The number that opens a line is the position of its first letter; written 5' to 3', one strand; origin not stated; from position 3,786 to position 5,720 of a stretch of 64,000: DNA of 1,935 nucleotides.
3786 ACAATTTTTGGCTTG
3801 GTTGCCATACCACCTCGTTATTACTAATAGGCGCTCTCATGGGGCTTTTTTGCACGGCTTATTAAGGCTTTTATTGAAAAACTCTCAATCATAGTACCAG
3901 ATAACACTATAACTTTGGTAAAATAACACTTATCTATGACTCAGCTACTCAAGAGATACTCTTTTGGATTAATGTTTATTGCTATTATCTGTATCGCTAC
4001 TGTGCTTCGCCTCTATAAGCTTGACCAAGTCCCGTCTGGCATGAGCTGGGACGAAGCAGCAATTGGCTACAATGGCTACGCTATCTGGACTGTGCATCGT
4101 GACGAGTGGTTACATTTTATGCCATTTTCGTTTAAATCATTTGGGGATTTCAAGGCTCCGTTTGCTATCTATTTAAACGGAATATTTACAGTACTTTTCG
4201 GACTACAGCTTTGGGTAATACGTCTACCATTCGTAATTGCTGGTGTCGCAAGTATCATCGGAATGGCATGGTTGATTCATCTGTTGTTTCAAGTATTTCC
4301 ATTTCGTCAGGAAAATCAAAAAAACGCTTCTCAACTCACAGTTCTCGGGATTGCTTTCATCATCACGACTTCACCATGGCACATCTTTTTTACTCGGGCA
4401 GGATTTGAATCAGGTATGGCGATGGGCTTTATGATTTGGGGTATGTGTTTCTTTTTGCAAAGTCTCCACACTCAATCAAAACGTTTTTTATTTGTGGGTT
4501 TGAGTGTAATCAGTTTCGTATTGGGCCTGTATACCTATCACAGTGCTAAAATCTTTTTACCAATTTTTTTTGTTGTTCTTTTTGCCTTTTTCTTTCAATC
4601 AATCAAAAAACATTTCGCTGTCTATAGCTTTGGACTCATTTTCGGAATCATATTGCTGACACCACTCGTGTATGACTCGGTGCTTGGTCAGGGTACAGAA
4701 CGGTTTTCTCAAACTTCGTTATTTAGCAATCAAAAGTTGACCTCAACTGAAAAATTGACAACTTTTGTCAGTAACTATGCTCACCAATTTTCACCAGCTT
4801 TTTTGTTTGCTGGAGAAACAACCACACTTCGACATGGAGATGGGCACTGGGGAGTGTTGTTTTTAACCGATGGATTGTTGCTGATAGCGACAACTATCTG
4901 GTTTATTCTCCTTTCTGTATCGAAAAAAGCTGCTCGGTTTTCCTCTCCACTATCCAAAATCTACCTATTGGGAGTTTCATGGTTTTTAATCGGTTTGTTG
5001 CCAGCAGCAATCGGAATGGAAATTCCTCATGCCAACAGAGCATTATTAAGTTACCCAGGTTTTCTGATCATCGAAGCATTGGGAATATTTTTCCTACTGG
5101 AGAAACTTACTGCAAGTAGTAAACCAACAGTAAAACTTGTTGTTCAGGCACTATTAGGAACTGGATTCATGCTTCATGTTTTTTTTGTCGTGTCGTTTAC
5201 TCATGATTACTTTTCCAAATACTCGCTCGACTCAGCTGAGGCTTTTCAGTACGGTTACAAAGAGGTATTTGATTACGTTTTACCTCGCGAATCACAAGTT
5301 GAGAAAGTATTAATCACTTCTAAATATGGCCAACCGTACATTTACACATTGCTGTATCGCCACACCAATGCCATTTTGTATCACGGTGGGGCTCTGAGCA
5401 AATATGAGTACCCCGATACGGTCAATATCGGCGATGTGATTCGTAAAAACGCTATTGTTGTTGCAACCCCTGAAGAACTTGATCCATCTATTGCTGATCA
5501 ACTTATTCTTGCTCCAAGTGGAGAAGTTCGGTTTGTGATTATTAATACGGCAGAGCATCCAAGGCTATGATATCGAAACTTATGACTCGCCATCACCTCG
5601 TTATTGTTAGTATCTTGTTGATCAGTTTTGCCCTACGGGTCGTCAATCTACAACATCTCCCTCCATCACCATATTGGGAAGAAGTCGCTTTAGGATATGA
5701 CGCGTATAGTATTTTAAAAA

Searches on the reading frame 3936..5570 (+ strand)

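Call 29: search_protein_families(library=pfam, proteins=[window:3936-5570:+], max_evalue=0.0001)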
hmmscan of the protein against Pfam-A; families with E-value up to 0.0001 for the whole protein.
window:3936-5570:+ (544 aa): 0 families

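Call 45: search_protein_families(library=pfam, proteins=[window:3936-5570:+], max_evalue=1)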
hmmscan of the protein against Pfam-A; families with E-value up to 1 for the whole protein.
window:3936-5570:+ (544 aa): 1 family
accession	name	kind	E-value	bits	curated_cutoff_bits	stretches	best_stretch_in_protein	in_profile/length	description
PF25410.1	PH_34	-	0.32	11.3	27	0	200-230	76-106/149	PH-like domain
